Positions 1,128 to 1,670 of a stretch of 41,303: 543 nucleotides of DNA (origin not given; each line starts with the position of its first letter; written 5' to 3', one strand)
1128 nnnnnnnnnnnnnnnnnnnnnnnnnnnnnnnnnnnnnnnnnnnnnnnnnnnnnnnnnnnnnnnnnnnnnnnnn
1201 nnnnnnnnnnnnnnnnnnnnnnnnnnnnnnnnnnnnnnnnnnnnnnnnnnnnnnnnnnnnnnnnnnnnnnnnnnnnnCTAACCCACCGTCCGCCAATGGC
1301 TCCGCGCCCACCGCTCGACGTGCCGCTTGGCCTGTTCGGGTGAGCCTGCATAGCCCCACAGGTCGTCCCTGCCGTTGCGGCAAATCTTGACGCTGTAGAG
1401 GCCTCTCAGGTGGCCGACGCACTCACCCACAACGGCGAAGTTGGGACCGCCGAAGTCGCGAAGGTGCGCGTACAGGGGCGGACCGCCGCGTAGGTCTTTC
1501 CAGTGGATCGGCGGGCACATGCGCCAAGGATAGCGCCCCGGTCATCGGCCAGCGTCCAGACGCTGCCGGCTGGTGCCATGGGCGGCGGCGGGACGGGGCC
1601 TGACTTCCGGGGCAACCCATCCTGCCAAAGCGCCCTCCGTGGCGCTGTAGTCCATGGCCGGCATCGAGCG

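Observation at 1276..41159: CTCGAG is absent from the rest of the prophage, and the only other two copies lie in the excisionase gene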

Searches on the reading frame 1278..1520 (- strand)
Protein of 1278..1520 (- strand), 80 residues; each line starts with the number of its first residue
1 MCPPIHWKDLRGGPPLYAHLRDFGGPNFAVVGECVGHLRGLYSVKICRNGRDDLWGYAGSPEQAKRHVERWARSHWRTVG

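Call 49: search_protein_families(library=phrogs, max_evalue=0.001, proteins=[window:1278-1520:-])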
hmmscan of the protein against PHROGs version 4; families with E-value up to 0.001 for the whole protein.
window:1278-1520:- (80 aa): 0 families
